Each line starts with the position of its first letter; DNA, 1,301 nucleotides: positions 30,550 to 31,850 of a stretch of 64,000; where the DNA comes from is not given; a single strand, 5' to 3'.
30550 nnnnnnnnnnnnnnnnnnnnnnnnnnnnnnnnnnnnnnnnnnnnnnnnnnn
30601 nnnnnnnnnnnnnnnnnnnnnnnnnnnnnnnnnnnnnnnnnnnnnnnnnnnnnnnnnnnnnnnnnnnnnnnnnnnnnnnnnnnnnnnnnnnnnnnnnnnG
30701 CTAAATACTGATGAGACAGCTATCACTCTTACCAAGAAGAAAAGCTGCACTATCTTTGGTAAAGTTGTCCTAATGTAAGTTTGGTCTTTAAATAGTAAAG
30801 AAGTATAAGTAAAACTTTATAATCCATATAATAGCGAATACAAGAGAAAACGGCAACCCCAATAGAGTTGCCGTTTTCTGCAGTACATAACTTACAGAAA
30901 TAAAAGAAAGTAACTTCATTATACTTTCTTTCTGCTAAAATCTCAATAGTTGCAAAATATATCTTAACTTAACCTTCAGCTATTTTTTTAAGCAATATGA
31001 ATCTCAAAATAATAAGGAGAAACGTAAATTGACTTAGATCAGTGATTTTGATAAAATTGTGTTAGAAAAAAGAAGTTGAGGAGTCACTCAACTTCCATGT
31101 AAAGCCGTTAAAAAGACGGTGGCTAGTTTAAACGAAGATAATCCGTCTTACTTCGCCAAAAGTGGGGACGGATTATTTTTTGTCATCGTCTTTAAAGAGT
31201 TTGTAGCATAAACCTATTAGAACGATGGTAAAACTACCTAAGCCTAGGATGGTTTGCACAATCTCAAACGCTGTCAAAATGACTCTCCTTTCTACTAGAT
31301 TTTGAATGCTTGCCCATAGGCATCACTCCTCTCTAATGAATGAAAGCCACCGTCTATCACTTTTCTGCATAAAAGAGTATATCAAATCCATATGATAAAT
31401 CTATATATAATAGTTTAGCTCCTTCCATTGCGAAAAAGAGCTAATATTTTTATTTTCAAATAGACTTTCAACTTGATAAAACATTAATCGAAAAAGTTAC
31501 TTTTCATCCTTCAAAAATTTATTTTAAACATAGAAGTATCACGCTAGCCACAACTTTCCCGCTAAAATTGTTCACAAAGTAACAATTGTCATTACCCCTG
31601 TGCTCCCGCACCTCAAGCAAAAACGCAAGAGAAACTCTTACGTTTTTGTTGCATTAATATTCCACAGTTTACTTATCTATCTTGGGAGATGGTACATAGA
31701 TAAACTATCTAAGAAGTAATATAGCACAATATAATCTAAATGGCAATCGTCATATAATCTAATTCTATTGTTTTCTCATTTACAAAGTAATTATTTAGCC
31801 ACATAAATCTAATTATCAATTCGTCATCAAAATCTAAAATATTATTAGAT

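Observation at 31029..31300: Candidate type I toxin-antitoxin: convergent sRNA and a 34-aa Fst-like peptide sharing bidirectional terminators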

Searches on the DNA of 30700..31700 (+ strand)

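Call 6: search_rna_families(source=window, start=30700, end=31700, threshold=evalue, max_evalue=10, show_alignments=3)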
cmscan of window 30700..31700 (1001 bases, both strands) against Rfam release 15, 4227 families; matches with E-value up to 10: 16.
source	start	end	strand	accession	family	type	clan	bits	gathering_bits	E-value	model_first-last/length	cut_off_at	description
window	31207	31391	-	RF01492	rli28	Gene; sRNA;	-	60.3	45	1e-06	1-186/186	no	Listeria sRNA rli28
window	31054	31142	+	RF01776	RatA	Gene; antitoxin;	-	41.9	49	0.00033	1-91/91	no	RNA anti-toxin A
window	31104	31183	+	RF00042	CopA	Gene; antisense;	-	24.6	60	0.077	1-92/92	no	CopA-like RNA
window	30838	30930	+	RF00242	ctRNA_pT181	Gene; antisense;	-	21.4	56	5.1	1-94/94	no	ctRNA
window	30803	30879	+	RF02432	SpF25_sRNA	Gene; sRNA;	-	20.9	48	1.2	1-102/102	no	Streptococcus sRNA SpF25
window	30834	30892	-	RF00257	mir-194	Gene; miRNA;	-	20.6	52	0.074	1-82/82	no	mir-194 microRNA precursor family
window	30806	30883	+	RF01409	STnc250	Gene; sRNA;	-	17.9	42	1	1-94/94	no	STnc250 Hfq binding RNA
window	30832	30890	+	RF00257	mir-194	Gene; miRNA;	-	16.9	52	0.89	1-82/82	no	mir-194 microRNA precursor family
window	31136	31180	+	RF03697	mir-722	Gene; miRNA;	-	16.9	81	4.8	1-67/67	no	mir-722 microRNA precursor family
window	30840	30877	-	RF00489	ctRNA_p42d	Gene; antisense;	-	16.8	50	1.7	1-46/46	no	ctRNA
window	30961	31025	+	RF03160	twister-P1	Gene; ribozyme;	CL00120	16.4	67.2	2.6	1-68/68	no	type-P1 twister ribozyme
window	30790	30879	-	RF02825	LPR17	Gene; sRNA;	-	15.7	98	0.33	1-257/257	no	Legionella RNA 17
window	30825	30903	-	RF04079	MIR161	Gene; miRNA;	-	15.5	90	4.4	1-136/136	no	MIR161 microRNA precursor family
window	30964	31033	+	RF01493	rli37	Gene; sRNA;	-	14.3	90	4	1-247/247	no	Listeria sRNA rli37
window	30845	30923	-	RF01477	rli43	Gene; sRNA;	-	11.9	100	4.2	89-170/255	no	Listeria sRNA rli43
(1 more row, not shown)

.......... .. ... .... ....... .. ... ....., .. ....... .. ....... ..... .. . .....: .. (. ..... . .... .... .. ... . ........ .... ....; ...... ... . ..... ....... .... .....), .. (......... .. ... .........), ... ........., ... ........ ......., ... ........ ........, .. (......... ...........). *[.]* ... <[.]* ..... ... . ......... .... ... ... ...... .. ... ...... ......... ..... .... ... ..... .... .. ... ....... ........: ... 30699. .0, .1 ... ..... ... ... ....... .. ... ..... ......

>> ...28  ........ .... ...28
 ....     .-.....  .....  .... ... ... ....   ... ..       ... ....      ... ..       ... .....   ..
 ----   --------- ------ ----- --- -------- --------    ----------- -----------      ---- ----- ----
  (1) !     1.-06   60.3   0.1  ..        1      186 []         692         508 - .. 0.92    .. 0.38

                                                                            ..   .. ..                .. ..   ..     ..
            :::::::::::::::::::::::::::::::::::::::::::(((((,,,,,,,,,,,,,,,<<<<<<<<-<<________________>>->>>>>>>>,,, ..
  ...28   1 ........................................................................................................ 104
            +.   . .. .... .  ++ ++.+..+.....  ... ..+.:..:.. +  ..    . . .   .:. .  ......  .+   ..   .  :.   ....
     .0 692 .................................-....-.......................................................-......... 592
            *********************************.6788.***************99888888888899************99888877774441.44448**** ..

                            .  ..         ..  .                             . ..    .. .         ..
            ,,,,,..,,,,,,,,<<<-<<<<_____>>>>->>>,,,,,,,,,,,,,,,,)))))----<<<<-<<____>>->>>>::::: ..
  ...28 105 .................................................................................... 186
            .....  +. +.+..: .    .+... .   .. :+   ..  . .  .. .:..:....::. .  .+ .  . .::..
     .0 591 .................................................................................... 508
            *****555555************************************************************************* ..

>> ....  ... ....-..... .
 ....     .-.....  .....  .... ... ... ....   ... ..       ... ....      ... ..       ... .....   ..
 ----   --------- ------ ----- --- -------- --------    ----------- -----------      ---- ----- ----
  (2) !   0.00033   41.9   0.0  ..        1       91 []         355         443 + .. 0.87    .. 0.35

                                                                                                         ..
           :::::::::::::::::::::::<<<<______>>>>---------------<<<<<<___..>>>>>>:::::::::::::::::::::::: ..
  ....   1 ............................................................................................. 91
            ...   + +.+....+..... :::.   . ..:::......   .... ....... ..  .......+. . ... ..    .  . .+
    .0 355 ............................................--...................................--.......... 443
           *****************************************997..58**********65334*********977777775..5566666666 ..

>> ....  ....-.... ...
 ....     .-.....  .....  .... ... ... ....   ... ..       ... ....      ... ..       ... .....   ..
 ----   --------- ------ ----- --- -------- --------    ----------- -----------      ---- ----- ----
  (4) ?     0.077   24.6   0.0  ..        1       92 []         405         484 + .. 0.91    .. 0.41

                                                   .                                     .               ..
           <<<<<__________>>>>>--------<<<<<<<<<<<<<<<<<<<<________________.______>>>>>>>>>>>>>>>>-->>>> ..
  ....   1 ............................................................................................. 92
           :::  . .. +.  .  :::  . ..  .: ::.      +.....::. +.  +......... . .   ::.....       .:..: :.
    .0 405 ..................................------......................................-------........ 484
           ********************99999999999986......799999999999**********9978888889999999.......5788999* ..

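Call 11: search_dna_similar(query=window:31000-31450:+, collection=plasmids, mode=distant, max_rows=30)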
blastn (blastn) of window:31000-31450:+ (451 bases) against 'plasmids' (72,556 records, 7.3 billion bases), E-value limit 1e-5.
Records with a match: 7; places in all: 15; records where one place covers at least 80% of the query: 4.
Best place of each record, by identity: 90-95% 6; 80-90% 1.
By first word of the organism name: Streptococcus 7.
By predicted mobility (MOB-suite, as given by PLSDB): non-mobilizable 7.
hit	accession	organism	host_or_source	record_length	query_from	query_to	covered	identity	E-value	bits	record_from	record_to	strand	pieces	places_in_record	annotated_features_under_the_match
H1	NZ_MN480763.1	Streptococcus salivarius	-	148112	4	436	96%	90.6%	1e-165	590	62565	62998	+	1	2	putative holin-like toxin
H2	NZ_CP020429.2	Streptococcus sp. FDAARGOS_192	Homo sapiens,peripheral blood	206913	28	443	92%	91.2%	3e-161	575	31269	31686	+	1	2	putative holin-like toxin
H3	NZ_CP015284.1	Streptococcus salivarius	Homo sapiens,saliva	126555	28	443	92%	91.2%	3e-161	575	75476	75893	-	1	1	putative holin-like toxin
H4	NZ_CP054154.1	Streptococcus salivarius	Homo sapiens,single culture,oral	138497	28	443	92%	91.2%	3e-161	575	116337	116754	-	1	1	putative holin-like toxin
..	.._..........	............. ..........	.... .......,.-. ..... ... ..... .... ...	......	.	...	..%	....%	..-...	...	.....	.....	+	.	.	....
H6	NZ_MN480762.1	Streptococcus salivarius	-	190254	66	400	74%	90.8%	1e-127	463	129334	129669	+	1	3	putative holin-like toxin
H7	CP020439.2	Streptococcus equinus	Homo sapiens,blood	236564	3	328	72%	87.5%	2e-107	397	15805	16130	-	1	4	none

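Call 12: search_dna_similar(query=window:31000-31450:+, collection=phages, mode=distant, max_rows=30)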
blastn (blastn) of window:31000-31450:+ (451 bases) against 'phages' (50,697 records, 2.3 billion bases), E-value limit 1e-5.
Records with a match: 5; places in all: 5; records where one place covers at least 80% of the query: 0.
Best place of each record, by identity: 60-80% 5.
By first word of the organism name: Streptococcus 4; Enterococcus 1.
By host as written in the record: Streptococcus infantis SK970 1; Streptococcus porcinus Jelinkova_176 1; Streptococcus porcinus SRR067676 1; Streptococcus urinalis 2285-97 1; Enterococcus faecalis 1.
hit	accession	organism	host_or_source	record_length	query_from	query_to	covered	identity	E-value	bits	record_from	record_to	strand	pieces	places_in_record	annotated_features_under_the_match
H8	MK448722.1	Streptococcus phage Javan269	Streptococcus infantis SK970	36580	68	388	71%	75.2%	3e-48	198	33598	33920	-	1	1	none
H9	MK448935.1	Streptococcus phage Javan424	Streptococcus porcinus Jelinkova_176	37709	90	367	62%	77.7%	5e-51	207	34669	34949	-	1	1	none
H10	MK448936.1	Streptococcus phage Javan426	Streptococcus porcinus SRR067676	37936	90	367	62%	77.7%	5e-51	207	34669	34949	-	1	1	none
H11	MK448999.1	Streptococcus phage Javan638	Streptococcus urinalis 2285-97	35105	90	367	62%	77.7%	5e-51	207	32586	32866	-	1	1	none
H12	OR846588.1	Enterococcus phage Efs 1-1-1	Enterococcus faecalis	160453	226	327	23%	73.5%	2e-6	60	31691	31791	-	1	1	record has no annotation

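Call 21: get_annotated_region(hit=H1, flank=3000)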
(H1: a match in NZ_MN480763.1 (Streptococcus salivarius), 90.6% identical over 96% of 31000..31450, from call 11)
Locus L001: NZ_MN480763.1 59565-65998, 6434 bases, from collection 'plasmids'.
description: Streptococcus salivarius strain YU10 plasmid pSsal-YU10, complete sequence
organism: Streptococcus salivarius (NCBI taxid 1304)
taxonomy: Bacteria; Bacillota; Bacilli; Lactobacillales; Streptococcaceae; Streptococcus; Streptococcus salivarius
host: -; source: -; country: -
typing (MOB-suite, as given by PLSDB): non-mobilizable; replicon rep_cluster_199
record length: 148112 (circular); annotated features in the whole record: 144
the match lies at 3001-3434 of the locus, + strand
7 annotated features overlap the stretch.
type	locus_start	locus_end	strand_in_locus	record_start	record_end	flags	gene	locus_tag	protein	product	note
CDS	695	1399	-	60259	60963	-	-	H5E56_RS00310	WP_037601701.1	hypothetical protein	-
CDS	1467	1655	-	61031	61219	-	-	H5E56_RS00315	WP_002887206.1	helix-turn-helix transcriptional regulator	-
CDS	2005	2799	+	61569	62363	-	-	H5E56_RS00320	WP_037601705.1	LexA family transcriptional regulator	-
CDS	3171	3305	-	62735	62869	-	-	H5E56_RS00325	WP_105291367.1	putative holin-like toxin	-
CDS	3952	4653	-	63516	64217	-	-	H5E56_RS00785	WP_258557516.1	hypothetical protein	-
CDS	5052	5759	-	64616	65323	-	-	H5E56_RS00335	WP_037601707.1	AAA family ATPase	-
CDS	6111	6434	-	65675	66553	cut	-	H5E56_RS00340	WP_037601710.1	Rgg/GadR/MutR family transcriptional regulator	-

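Call 22: get_annotated_region(hit=H8, flank=2500)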
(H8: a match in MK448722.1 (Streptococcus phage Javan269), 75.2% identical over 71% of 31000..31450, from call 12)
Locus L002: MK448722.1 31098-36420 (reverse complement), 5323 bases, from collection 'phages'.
description: Streptococcus phage Javan269, complete genome.
organism: Streptococcus phage Javan269 (NCBI taxid 2548084)
taxonomy: Viruses; Duplodnaviria; Heunggongvirae; Uroviricota; Caudoviricetes
host: Streptococcus infantis SK970; source: -; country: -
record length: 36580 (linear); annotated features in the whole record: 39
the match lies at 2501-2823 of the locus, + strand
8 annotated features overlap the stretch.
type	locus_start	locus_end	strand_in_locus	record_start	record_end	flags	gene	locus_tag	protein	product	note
CDS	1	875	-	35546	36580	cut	-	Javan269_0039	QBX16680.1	site-specific recombinase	-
CDS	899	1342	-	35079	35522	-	-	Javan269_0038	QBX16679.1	site-specific recombinase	-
CDS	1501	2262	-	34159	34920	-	-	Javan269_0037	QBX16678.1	recombinase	-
CDS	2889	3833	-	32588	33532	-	-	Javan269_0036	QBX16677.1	cell wall-associated murein hydrolase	cell wall-associated murein hydrolase LytA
CDS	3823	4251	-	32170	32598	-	-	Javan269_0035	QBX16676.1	endolysin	-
CDS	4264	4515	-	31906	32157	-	-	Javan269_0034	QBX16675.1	hypothetical protein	-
CDS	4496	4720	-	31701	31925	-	-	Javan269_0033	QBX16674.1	hypothetical protein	-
CDS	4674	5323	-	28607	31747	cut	-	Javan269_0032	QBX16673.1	hyaluronidase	-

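Call 23: get_annotated_region(hit=H9, flank=2500)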
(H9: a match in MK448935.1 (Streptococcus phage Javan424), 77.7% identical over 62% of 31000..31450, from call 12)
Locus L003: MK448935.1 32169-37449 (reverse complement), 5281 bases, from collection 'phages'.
description: Streptococcus phage Javan424, complete genome.
organism: Streptococcus phage Javan424 (NCBI taxid 2548160)
taxonomy: Viruses; Duplodnaviria; Heunggongvirae; Uroviricota; Caudoviricetes
host: Streptococcus porcinus Jelinkova_176; source: -; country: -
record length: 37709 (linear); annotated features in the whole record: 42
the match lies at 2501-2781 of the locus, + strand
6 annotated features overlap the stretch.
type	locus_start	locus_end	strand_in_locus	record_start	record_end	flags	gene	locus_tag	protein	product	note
CDS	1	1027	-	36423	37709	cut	-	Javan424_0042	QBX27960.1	site-specific recombinase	-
CDS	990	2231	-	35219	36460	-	-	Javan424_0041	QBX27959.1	recombinase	-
CDS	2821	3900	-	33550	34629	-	-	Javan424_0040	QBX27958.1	cell wall hydrolase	-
CDS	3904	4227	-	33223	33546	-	-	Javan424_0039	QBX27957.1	cell wall hydrolase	-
CDS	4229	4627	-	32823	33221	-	-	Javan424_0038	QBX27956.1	holin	Holin, toxin secretion/phage lysis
CDS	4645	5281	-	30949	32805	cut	-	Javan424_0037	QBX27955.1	structural protein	-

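Call 40: search_rna_families(sources=[L001, L002, L003, L004, L005, L006, L007, L008, L009, L010, L011, L012, L013, L014, L015, L016, L017], threshold=evalue, max_evalue=0.5)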
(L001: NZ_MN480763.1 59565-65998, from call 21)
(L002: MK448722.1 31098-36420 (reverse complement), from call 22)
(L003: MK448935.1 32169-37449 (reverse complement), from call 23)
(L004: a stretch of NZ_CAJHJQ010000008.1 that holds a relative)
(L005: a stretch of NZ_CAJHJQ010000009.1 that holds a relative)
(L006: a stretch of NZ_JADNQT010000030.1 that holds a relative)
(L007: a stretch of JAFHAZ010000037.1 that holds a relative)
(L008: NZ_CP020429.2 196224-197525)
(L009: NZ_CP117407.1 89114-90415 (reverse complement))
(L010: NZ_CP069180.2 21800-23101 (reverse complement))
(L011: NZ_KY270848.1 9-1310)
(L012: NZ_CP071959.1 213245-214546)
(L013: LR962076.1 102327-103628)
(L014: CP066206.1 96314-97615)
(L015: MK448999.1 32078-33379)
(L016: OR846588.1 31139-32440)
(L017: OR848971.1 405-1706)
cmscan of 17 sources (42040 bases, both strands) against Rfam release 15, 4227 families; matches with E-value up to 0.5: 58.
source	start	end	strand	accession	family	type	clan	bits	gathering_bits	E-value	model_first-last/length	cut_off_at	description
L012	489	671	+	RF01492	rli28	Gene; sRNA;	-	105.7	45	1e-12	1-186/186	no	Listeria sRNA rli28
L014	489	671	+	RF01492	rli28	Gene; sRNA;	-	105.7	45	1e-12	1-186/186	no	Listeria sRNA rli28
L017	489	671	+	RF01492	rli28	Gene; sRNA;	-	105.7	45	1e-12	1-186/186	no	Listeria sRNA rli28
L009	492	671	+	RF01492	rli28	Gene; sRNA;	-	100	45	9.2e-12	1-186/186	no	Listeria sRNA rli28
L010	491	671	+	RF01492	rli28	Gene; sRNA;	-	97.2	45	2.7e-11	1-186/186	no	Listeria sRNA rli28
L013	492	671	+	RF01492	rli28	Gene; sRNA;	-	92.5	45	1.7e-10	1-186/186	no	Listeria sRNA rli28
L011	487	671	+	RF01492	rli28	Gene; sRNA;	-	88.8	45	7e-10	1-186/186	no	Listeria sRNA rli28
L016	733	818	-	RF01776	RatA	Gene; antitoxin;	-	85.9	49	1e-11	1-91/91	no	RNA anti-toxin A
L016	293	378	-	RF01776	RatA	Gene; antitoxin;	-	85.1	49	1.5e-11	1-91/91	no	RNA anti-toxin A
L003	2619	2805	-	RF01492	rli28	Gene; sRNA;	-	84.2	45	4e-09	1-186/186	no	Listeria sRNA rli28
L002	2641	2827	-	RF01492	rli28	Gene; sRNA;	-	81.3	45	1.3e-08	1-186/186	no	Listeria sRNA rli28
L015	485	671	+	RF01492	rli28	Gene; sRNA;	-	76.7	45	7.5e-08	1-186/186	no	Listeria sRNA rli28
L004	1387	1571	+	RF01492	rli28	Gene; sRNA;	-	73.7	45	2.4e-07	1-186/186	no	Listeria sRNA rli28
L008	487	671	+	RF01492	rli28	Gene; sRNA;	-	73.7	45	2.4e-07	1-186/186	no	Listeria sRNA rli28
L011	738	823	-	RF01776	RatA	Gene; antitoxin;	-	66.7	49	1e-07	1-91/91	no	RNA anti-toxin A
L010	736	825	-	RF01776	RatA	Gene; antitoxin;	-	65.7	49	1.6e-07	1-91/91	no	RNA anti-toxin A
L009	743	830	-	RF01776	RatA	Gene; antitoxin;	-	59.5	49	3e-06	1-91/91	no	RNA anti-toxin A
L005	1387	1570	+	RF01492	rli28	Gene; sRNA;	-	55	45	0.00033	1-186/186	no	Listeria sRNA rli28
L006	1387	1570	+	RF01492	rli28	Gene; sRNA;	-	55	45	0.00033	1-186/186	no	Listeria sRNA rli28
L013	742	822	-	RF01776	RatA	Gene; antitoxin;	-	55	49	2.7e-05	1-91/91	no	RNA anti-toxin A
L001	3206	3389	-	RF01492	rli28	Gene; sRNA;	-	54.7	45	0.00037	1-186/186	no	Listeria sRNA rli28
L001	3051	3141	+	RF01776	RatA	Gene; antitoxin;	-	53.3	49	5.9e-05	1-91/91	no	RNA anti-toxin A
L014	733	820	-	RF01776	RatA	Gene; antitoxin;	-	52.1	49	0.00011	1-91/91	no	RNA anti-toxin A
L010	247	324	-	RF04154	mir-1277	Gene; miRNA;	-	51.8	81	2.1e-07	1-78/78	no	mir-1277 microRNA precursor family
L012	734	822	-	RF01776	RatA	Gene; antitoxin;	-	51.5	49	0.00014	1-91/91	no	RNA anti-toxin A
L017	734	822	-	RF01776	RatA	Gene; antitoxin;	-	51.5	49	0.00014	1-91/91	no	RNA anti-toxin A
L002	2489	2577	+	RF01776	RatA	Gene; antitoxin;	-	50.4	49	0.00024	1-91/91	no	RNA anti-toxin A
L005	1635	1727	-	RF01776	RatA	Gene; antitoxin;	-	50.1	49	0.00027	1-91/91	no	RNA anti-toxin A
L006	1635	1727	-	RF01776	RatA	Gene; antitoxin;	-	50.1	49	0.00027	1-91/91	no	RNA anti-toxin A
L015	734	823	-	RF01776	RatA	Gene; antitoxin;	-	49.5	49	0.00037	1-91/91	no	RNA anti-toxin A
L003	2467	2556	+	RF01776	RatA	Gene; antitoxin;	-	48.8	49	0.0005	1-91/91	no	RNA anti-toxin A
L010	249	326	+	RF04154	mir-1277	Gene; miRNA;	-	48.4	81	1.6e-06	1-78/78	no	mir-1277 microRNA precursor family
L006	2686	2801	+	RF02822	Srn266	Gene; sRNA;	-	48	63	0.00014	1-112/112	no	Streptococcus RNA 266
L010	254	319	+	RF04176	mir-3149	Gene; miRNA;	-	47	100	3.6e-06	1-83/83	no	mir-3149 microRNA precursor family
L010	254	319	-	RF04176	mir-3149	Gene; miRNA;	-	47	100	3.6e-06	1-83/83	no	mir-3149 microRNA precursor family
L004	1635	1725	-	RF01776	RatA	Gene; antitoxin;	-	46.7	49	0.0014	1-91/91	no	RNA anti-toxin A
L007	1636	1724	-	RF01776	RatA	Gene; antitoxin;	-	46.7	49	0.0014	1-91/91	no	RNA anti-toxin A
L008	735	825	-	RF01776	RatA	Gene; antitoxin;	-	46.7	49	0.0014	1-91/91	no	RNA anti-toxin A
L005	2694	2802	+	RF02822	Srn266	Gene; sRNA;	-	45.6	63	0.00042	1-112/112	no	Streptococcus RNA 266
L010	243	323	-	RF00739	MIR476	Gene; miRNA;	-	41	80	0.00018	1-92/92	no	MIR476 microRNA precursor family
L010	244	327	+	RF01061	mir-548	Gene; miRNA;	-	40.4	90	0.00013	1-84/84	no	mir-548 microRNA precursor family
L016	426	676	+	RF01492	rli28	Gene; sRNA;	-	40.4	45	0.092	1-186/186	no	Listeria sRNA rli28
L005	2754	2801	-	RF02822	Srn266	Gene; sRNA;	-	36.3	63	0.034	64-111/112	no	Streptococcus RNA 266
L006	2753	2800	-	RF02822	Srn266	Gene; sRNA;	-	33.6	63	0.12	64-111/112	no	Streptococcus RNA 266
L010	253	320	+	RF03747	mir-4536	Gene; miRNA;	-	33.5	76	0.02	1-88/88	no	mir-4536 microRNA precursor family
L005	2454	2527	+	RF04064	MIR5267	Gene; miRNA;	-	32.9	87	0.036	1-81/81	no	MIR5267 microRNA precursor family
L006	2453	2526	+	RF04064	MIR5267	Gene; miRNA;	-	32.9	87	0.036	1-81/81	no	MIR5267 microRNA precursor family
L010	254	315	-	RF04158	mir-568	Gene; miRNA;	-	32.4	75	0.11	1-93/93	no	mir-568 microRNA precursor family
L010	258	319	+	RF04158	mir-568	Gene; miRNA;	-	32.4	75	0.11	1-93/93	no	mir-568 microRNA precursor family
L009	372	440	+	RF03867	mir-4081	Gene; miRNA;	-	31.1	70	0.043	1-51/51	no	mir-4081 microRNA precursor family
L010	713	813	-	RF02839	Ref66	Gene; antisense;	-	30.3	92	0.047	1-120/120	no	Enterococcus sRNA 66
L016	709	806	-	RF02839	Ref66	Gene; antisense;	-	30.2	92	0.052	1-120/120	no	Enterococcus sRNA 66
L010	255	319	-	RF04217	mir-297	Gene; miRNA;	-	29.8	90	0.24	1-71/71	no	mir-297 microRNA precursor family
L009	373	441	-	RF03867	mir-4081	Gene; miRNA;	-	29.2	70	0.13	1-51/51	no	mir-4081 microRNA precursor family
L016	270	366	-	RF02839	Ref66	Gene; antisense;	-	28.9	92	0.11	1-120/120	no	Enterococcus sRNA 66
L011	713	811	-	RF02839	Ref66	Gene; antisense;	-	27.4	92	0.24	1-120/120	no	Enterococcus sRNA 66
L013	543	806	+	RF01412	BsrG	Gene; sRNA;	-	23.4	55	0.12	1-259/259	no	BsrG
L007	1447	1705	+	RF01412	BsrG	Gene; sRNA;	-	22.1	55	0.27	1-259/259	no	BsrG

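Call 49: build_rna_model(alignment_id=A4, structure=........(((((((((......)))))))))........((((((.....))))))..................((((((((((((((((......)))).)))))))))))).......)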
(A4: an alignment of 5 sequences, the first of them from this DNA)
Model R1 built from alignment A4 (5 sequences, 121 columns); structure: as given.
model positions 120; base pairs 31; branch points 2; effective number of sequences 1; information 0.589 bits per position. Calibrated on 0.2 Mb of random sequence (short: E-values are rough).
structure used (alignment columns):
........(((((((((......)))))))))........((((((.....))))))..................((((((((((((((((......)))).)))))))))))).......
